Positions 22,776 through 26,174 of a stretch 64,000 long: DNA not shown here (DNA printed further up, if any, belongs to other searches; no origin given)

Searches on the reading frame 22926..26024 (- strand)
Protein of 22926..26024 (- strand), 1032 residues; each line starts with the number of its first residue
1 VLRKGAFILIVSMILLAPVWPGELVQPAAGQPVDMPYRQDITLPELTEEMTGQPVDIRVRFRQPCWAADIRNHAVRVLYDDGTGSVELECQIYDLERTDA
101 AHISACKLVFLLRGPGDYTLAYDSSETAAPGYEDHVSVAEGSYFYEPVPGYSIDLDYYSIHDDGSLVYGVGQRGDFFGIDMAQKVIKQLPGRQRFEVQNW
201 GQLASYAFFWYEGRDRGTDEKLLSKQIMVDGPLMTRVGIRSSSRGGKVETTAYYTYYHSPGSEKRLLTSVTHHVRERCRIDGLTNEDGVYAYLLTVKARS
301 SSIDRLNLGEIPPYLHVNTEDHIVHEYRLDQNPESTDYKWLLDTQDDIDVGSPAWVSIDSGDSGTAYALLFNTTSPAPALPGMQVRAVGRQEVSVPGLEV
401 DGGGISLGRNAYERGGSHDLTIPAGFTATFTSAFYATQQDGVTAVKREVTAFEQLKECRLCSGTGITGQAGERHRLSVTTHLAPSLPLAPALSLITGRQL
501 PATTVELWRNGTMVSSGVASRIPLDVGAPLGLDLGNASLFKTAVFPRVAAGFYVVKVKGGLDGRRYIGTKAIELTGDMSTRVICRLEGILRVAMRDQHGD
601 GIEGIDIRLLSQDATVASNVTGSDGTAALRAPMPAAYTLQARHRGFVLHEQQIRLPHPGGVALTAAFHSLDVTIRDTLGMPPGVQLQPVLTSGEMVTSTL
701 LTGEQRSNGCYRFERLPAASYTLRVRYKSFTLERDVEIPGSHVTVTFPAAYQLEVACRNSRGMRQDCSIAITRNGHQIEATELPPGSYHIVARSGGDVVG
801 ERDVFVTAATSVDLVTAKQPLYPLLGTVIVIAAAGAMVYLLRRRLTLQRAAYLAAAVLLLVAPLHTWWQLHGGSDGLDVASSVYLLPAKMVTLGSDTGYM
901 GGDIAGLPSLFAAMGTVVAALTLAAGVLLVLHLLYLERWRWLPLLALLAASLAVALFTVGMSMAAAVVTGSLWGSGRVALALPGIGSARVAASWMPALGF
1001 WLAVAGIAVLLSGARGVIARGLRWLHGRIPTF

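Call 13: search_protein_families(library=pfam, proteins=[window:22926-26024:-], max_evalue=0.001)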
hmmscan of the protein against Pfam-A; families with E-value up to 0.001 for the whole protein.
window:22926-26024:- (1032 aa): 3 families
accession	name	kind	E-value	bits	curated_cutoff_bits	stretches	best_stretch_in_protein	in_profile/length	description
PF13620.12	CarboxypepD_reg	-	4.9e-14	52.9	32.3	1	595-661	7-75/82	Carboxypeptidase regulatory-like domain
PF17210.9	SdrD_B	-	0.00054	20.6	29.7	0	595-641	17-64/112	SdrD B-like domain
PF13715.12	CarbopepD_reg_2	-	0.0008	19.8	32.2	0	707-741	32-67/88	CarboxypepD_reg-like domain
